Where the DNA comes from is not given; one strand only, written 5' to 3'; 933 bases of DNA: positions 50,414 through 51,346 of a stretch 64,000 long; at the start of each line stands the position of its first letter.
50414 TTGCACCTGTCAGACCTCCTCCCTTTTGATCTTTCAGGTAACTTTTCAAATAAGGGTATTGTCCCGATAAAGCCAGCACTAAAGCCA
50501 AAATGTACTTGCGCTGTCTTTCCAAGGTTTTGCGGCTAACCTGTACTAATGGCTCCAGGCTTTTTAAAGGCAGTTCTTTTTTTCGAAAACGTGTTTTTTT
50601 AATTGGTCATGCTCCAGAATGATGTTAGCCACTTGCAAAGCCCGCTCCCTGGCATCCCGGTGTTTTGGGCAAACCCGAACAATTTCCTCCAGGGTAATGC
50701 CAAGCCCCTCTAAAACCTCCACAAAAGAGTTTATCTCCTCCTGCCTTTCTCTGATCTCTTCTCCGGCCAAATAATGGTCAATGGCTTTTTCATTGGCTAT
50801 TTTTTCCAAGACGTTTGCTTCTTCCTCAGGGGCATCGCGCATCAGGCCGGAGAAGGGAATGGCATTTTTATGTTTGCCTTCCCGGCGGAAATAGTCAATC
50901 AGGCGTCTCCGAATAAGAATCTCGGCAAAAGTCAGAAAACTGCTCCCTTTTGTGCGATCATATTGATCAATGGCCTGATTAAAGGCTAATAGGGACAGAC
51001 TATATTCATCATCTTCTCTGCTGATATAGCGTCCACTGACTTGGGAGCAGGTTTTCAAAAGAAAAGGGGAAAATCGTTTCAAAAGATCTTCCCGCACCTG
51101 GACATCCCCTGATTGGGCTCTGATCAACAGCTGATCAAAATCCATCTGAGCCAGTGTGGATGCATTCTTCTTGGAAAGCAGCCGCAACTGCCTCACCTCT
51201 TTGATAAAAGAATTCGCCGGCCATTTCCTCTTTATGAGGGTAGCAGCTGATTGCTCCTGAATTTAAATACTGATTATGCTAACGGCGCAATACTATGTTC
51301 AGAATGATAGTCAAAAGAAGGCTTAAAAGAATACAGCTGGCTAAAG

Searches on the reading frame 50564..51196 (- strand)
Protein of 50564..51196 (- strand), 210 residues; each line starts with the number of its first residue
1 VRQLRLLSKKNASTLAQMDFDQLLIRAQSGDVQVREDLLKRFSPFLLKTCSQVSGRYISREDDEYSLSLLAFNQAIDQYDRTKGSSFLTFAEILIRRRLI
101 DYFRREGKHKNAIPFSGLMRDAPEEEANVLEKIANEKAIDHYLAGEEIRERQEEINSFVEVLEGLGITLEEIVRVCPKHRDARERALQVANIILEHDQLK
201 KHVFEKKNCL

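Call 69: search_protein_families(library=pfam, proteins=[window:50564-51196:-], max_evalue=0.00001)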
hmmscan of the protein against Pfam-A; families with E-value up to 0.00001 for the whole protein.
window:50564-51196:- (210 aa): 1 family
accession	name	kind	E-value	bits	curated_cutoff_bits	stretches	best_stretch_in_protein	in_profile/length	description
PF04542.20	Sigma70_r2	-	5.9e-08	32.8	24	1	38-107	1-69/71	Sigma-70 region 2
